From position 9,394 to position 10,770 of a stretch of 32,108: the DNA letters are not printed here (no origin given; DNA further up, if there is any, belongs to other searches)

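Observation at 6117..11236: Seven-gene operon of exclusively exported proteins with no recognisable family: candidate novel envelope system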

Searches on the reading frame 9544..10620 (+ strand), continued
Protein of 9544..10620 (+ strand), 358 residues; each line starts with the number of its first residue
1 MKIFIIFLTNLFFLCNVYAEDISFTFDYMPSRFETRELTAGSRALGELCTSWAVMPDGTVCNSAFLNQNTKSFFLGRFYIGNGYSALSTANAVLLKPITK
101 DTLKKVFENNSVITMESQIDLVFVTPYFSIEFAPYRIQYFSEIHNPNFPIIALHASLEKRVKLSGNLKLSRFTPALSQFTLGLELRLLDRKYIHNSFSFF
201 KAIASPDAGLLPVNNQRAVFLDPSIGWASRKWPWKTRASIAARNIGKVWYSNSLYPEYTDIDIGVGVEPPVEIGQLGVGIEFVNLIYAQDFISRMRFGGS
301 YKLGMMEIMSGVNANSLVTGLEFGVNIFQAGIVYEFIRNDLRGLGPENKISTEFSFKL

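Call 73: find_encoding_contigs(protein=P0003, flank=8000, max_places=2)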
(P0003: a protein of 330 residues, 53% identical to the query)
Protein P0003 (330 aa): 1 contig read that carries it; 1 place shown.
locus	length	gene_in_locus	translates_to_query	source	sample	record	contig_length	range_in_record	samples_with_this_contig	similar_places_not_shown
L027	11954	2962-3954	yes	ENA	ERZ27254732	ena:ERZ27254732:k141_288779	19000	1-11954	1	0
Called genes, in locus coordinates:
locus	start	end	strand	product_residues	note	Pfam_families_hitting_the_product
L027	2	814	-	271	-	?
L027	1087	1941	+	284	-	-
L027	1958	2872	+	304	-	-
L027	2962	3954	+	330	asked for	-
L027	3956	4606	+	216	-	-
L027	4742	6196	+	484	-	-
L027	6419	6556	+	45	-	-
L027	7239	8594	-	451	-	PF13487:HD_5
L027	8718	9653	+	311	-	PF13103:TonB_2 (weak)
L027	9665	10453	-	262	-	-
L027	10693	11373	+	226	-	-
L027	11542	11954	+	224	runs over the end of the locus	-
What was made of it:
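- The closest F relative has only D-E-F-G, with a divergent gene upstream (call 73).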

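Call 74: search_protein_families(library=pfam, proteins=[L001:7126-7998:+, L005:5994-6944:+, L006:3570-4499:+, L001:6246-7106:+, L003:6322-7173:+], max_evalue=0.1)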
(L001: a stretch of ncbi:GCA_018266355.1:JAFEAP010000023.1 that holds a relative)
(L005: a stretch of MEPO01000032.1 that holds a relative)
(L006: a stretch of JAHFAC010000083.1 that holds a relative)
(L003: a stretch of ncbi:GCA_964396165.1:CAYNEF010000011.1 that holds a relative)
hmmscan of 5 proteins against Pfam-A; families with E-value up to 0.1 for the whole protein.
L001:7126-7998:+ (291 aa): 4 families
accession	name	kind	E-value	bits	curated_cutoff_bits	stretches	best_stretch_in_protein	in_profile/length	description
PF14559.12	TPR_19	-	0.00075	20.2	25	1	37-74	1-38/68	Tetratricopeptide repeat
PF13432.12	TPR_16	-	0.017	16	32.7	1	33-72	3-42/65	Tetratricopeptide repeat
PF14561.12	TPR_20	-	0.068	13.9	25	0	43-72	4-33/90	Tetratricopeptide repeat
PF08139.17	LPAM_1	-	0.085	13.8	20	0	1-16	1-16/18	Prokaryotic membrane lipoprotein lipid attachment site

L005:5994-6944:+ (317 aa): 3 families
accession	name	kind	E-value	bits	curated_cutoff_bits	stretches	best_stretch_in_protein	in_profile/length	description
PF14559.12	TPR_19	-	0.00077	20.2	25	1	56-91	1-36/68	Tetratricopeptide repeat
PF13432.12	TPR_16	-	0.0083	17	32.7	1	52-91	3-42/65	Tetratricopeptide repeat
PF13428.12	TPR_14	-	0.011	16.7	23.5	1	53-88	8-43/44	Tetratricopeptide repeat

L006:3570-4499:+ (310 aa): 4 families
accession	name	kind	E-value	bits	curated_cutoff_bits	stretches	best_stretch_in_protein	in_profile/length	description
PF13432.12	TPR_16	-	0.0032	18.3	32.7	0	34-74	2-42/65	Tetratricopeptide repeat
PF13428.12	TPR_14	-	0.0049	17.9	23.5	1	36-71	8-43/44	Tetratricopeptide repeat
PF14559.12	TPR_19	-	0.0055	17.5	25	1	39-74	1-36/68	Tetratricopeptide repeat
PF07719.23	TPR_2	-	0.05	14.2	27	0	35-61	7-33/34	Tetratricopeptide repeat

L001:6246-7106:+ (287 aa): 0 families

L003:6322-7173:+ (284 aa): 2 families
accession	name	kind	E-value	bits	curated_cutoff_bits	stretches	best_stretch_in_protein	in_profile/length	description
PF23735.1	KIF9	-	0.034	14.8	31.9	1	38-106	20-86/140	Kinesin-like protein KIF9 domain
PF22485.1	DUF6987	-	0.061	13.6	26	1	52-120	14-85/200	Domain of unknown function (DUF6987)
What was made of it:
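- Tried and rejected: Pfam on homologues of D and E gave only sub-threshold TPR hits for E (call 74).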
